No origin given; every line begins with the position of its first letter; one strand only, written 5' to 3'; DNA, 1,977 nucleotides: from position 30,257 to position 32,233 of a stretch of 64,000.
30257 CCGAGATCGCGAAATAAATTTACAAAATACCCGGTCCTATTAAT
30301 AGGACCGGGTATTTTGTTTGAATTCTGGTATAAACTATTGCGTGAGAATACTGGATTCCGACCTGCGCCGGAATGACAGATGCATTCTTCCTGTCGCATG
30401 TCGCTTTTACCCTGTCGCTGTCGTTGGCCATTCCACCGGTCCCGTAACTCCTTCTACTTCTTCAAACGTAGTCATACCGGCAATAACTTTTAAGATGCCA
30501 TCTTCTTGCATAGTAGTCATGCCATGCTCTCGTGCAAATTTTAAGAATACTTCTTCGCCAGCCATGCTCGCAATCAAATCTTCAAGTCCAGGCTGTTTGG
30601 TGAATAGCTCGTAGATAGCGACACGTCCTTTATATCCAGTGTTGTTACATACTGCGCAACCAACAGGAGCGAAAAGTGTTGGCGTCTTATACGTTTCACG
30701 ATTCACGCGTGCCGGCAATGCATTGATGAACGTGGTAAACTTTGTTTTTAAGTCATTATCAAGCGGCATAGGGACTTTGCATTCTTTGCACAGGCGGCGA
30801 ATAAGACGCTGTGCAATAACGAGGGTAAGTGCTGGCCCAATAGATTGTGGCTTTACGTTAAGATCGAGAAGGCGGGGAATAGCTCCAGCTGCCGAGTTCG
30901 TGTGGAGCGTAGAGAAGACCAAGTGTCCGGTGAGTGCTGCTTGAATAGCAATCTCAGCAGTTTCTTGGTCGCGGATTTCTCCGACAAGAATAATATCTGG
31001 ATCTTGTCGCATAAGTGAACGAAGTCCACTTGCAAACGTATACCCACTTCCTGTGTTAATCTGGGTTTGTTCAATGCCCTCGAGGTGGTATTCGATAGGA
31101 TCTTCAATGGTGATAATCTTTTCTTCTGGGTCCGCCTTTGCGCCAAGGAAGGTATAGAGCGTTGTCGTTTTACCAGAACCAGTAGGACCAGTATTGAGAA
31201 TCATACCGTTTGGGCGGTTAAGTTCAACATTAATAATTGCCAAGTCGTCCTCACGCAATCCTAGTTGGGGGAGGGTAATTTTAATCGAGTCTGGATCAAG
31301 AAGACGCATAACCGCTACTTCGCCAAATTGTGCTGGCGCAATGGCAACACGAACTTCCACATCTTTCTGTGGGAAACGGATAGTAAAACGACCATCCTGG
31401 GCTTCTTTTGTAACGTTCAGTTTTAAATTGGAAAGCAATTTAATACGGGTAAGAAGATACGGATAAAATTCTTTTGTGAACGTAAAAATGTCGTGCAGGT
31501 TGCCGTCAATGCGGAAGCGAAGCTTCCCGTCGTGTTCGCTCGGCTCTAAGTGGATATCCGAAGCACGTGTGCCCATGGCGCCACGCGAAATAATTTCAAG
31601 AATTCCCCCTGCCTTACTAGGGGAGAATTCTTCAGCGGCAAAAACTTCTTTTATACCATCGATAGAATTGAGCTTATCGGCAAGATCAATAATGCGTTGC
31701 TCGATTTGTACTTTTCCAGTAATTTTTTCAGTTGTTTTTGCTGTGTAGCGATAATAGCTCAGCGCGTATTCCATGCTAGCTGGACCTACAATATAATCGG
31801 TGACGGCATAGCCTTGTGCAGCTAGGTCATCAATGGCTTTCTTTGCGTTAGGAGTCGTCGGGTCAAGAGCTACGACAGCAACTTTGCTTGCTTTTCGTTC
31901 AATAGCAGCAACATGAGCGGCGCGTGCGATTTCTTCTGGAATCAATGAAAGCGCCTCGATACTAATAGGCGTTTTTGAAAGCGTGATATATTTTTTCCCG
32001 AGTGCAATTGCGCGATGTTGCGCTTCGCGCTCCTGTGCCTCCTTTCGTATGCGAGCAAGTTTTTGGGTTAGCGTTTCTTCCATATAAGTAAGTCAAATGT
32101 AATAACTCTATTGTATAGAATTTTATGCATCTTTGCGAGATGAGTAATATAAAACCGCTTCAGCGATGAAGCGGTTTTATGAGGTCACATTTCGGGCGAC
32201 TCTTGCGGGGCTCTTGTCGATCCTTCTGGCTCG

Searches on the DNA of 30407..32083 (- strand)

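Call 42: search_rna_families(sources=[L088, L090, L091, L092, L093, L094, L096, L097], threshold=gathering)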
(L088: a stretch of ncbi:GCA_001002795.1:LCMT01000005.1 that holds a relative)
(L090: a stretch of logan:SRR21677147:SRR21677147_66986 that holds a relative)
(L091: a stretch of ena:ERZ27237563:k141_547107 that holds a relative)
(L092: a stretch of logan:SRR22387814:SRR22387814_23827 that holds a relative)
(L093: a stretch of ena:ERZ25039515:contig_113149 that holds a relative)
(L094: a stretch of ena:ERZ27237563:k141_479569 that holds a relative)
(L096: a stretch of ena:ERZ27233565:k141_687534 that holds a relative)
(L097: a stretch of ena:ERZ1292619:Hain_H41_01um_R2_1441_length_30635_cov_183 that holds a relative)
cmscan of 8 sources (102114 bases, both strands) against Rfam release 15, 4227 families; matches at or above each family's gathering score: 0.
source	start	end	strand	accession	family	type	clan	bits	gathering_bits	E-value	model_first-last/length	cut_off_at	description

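Call 60: search_rna_families(source=L097, start=8650, end=8850, threshold=evalue, max_evalue=10, show_alignments=2)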
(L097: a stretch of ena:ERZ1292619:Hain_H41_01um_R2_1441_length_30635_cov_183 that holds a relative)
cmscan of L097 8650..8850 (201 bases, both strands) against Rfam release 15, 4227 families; matches with E-value up to 10: 5.
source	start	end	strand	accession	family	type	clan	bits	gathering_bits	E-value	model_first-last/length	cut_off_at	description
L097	8668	8819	-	RF04099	MIR837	Gene; miRNA;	-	16.7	117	0.7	1-122/122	no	MIR837 microRNA precursor family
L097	8668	8823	-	RF01859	Phe_leader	Cis-reg; leader;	-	16.6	55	1.7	1-125/125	no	Phenylalanine leader peptide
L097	8740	8769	+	RF01792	eiav_FSE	Cis-reg; frameshift_element;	-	10.2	40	4.7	1-35/35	no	ribosomal frameshift site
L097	8697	8744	+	RF03050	RAGATH-25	Gene; sRNA;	-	9.9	49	6.3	1-50/50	no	RAGATH-25 RNA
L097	8725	8797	-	RF01946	KCNQ1OT1_1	Gene; lncRNA;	-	2.6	70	9.1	396-464/464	no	KCNQ1 overlapping transcript 1 conserved region 1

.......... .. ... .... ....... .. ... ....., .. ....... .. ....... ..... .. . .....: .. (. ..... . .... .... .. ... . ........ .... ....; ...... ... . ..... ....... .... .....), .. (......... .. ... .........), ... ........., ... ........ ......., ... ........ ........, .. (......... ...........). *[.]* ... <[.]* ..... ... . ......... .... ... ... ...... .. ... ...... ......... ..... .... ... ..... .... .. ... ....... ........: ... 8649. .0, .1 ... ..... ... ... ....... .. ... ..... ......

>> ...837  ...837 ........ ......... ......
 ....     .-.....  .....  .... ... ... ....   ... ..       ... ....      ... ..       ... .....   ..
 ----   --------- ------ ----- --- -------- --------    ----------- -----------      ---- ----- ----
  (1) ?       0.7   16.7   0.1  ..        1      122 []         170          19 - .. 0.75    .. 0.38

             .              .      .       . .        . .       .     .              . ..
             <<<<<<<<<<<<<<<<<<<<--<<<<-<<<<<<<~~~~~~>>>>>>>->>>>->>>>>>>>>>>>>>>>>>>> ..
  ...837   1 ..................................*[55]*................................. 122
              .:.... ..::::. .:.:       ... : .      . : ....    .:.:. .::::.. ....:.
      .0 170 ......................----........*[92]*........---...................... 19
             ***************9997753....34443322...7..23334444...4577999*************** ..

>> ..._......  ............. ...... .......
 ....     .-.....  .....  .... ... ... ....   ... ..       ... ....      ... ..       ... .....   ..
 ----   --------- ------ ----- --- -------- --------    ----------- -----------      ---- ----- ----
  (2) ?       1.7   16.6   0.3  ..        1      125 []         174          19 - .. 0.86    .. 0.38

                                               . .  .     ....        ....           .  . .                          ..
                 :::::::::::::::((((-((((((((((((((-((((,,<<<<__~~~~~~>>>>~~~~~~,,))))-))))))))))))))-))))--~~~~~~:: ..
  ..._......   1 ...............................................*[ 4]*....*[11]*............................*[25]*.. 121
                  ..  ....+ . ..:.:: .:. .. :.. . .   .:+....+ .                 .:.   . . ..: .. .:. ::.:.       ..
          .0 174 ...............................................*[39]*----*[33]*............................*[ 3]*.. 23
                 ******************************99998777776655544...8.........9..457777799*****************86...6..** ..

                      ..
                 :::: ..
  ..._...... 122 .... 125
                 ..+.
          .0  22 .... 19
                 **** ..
